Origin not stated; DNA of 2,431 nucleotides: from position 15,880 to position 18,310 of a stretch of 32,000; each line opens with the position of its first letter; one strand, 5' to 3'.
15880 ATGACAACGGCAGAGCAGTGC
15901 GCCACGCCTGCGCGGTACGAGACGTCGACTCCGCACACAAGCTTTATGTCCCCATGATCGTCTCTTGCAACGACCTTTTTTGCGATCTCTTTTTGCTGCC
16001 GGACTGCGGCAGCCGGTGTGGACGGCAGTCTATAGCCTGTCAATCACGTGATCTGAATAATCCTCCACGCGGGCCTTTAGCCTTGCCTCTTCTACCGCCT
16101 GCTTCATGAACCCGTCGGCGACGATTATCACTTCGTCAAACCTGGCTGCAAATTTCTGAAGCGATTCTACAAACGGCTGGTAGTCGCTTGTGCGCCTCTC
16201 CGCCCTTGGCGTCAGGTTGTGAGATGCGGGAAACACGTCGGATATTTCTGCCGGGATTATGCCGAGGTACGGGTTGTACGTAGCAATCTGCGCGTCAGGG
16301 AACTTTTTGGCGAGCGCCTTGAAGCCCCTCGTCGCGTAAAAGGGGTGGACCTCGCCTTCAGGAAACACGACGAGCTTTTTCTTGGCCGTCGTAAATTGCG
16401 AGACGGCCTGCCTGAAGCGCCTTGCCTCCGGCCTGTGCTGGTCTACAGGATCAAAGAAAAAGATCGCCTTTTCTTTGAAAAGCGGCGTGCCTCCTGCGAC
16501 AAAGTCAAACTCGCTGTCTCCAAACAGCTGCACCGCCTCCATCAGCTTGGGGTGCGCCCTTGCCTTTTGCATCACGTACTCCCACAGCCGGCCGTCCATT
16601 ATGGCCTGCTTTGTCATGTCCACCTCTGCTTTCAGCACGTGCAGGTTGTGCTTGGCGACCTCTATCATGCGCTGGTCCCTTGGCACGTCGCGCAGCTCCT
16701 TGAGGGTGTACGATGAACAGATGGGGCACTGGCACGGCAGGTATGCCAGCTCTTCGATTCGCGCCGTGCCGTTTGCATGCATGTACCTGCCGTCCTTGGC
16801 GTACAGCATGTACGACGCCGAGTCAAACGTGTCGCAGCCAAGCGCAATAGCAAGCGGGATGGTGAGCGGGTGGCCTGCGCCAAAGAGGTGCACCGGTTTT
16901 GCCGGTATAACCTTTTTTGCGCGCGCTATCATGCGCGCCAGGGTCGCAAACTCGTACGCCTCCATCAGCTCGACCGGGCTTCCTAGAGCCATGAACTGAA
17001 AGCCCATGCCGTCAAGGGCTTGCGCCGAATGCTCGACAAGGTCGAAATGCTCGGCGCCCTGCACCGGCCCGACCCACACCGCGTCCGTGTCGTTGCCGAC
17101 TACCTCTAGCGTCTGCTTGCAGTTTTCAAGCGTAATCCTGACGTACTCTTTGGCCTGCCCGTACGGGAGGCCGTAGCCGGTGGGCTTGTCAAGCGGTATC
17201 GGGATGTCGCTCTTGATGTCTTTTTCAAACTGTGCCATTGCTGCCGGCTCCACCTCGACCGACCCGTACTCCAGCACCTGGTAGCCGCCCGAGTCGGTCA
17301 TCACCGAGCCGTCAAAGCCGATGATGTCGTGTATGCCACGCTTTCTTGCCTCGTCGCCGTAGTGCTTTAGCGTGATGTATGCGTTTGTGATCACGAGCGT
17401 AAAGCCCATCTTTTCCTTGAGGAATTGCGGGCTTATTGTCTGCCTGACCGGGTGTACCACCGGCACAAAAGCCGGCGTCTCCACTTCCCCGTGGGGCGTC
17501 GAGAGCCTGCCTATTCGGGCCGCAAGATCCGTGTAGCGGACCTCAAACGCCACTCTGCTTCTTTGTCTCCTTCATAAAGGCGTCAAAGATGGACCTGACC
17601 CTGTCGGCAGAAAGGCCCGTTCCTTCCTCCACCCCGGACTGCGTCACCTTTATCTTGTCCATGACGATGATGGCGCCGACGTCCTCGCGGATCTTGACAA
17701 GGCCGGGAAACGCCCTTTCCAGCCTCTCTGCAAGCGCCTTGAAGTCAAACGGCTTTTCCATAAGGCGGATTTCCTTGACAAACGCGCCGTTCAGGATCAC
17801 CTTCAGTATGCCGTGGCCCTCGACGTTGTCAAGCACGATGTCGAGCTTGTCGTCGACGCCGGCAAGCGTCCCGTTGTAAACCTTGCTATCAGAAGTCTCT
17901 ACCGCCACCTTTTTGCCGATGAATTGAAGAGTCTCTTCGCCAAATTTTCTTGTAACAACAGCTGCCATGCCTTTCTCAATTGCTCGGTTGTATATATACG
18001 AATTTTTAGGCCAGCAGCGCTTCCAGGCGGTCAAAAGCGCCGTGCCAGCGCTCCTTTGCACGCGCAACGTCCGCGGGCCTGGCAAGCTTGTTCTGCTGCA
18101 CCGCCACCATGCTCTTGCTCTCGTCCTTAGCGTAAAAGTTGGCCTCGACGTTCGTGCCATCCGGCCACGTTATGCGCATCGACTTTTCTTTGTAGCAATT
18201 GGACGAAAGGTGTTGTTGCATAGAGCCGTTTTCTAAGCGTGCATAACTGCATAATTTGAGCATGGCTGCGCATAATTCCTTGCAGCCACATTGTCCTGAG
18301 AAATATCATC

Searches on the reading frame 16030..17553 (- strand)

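Call 37: search_protein_families(library=pfam, proteins=[window:16030-17553:-], max_evalue=0.0001)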
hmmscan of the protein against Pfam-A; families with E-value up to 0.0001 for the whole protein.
window:16030-17553:- (507 aa): 1 family
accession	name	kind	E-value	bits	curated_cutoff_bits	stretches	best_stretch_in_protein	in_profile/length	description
PF01702.25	TGT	-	1.3e-79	268.3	26.3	1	11-335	2-356/357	Queuine tRNA-ribosyltransferase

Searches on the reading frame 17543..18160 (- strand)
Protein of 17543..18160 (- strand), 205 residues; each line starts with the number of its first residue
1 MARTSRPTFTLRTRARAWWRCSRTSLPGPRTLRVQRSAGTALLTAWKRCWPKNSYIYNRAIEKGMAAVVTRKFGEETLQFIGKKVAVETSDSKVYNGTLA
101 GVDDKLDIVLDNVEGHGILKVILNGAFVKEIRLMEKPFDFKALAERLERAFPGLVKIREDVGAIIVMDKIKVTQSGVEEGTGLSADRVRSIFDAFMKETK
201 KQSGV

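Call 37: search_protein_families(library=pfam, proteins=[window:17543-18160:-], max_evalue=0.0001)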
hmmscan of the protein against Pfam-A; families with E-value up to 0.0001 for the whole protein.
window:17543-18160:- (205 aa): 3 families
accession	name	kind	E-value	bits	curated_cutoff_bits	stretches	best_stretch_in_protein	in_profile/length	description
PF14894.11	Lsm_C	-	9.7e-20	70.6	27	1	139-200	3-63/63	Lsm C-terminal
PF01423.28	LSM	-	2.4e-06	27.6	23.4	1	79-114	5-40/66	LSM domain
PF12701.13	LSM14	-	8.1e-05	23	30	0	79-118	1-41/75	Scd6-like Sm domain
